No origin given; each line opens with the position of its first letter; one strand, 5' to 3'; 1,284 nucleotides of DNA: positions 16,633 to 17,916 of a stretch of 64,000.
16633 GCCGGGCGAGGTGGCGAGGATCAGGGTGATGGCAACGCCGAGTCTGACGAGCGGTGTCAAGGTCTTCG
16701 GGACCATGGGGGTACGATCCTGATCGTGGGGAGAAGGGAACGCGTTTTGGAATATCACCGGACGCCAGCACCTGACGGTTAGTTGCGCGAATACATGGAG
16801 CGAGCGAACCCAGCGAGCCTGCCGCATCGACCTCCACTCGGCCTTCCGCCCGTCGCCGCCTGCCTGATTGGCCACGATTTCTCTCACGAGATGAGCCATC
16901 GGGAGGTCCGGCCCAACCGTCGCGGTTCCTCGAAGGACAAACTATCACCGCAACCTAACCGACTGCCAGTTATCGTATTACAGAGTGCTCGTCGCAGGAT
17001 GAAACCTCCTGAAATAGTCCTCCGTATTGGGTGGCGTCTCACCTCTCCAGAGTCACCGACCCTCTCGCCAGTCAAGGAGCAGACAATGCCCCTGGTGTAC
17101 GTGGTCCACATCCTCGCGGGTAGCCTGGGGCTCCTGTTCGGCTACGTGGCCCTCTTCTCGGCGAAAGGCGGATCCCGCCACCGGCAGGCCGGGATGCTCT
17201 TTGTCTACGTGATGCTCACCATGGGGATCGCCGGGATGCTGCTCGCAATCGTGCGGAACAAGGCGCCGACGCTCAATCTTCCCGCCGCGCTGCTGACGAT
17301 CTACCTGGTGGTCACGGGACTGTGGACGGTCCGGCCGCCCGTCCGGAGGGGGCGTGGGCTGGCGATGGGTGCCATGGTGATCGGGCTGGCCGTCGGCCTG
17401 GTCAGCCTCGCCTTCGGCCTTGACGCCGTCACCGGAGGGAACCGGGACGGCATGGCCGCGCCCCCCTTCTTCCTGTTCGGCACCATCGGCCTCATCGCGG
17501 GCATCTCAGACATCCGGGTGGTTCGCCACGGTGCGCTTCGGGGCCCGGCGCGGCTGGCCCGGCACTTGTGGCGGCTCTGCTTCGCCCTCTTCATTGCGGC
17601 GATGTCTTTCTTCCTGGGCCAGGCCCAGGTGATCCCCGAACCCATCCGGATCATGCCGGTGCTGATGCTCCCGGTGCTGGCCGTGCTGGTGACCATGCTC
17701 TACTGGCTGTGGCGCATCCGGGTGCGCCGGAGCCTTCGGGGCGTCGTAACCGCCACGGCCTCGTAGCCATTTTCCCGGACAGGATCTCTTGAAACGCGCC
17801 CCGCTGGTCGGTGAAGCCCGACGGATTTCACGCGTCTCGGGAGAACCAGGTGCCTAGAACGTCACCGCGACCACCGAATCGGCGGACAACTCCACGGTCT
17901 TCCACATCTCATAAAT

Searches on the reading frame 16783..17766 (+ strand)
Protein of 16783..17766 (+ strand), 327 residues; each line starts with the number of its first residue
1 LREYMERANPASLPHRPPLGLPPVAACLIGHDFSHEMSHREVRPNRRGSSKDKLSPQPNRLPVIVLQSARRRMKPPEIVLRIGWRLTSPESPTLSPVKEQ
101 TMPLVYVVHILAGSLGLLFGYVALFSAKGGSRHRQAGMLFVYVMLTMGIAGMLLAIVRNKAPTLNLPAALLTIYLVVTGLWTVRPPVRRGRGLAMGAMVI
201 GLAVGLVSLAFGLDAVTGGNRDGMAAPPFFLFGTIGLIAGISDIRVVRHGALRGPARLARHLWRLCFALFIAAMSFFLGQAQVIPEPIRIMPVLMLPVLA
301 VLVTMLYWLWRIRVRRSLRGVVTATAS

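Call 49: search_protein_families(library=pfam, proteins=[window:16783-17766:+], max_evalue=0.0001)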
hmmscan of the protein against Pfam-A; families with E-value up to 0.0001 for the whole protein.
window:16783-17766:+ (327 aa): 1 family
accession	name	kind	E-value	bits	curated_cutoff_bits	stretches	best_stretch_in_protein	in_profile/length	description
PF10067.14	DUF2306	-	1.8e-05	25.4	31.6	1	107-184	2-85/147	Predicted membrane protein (DUF2306)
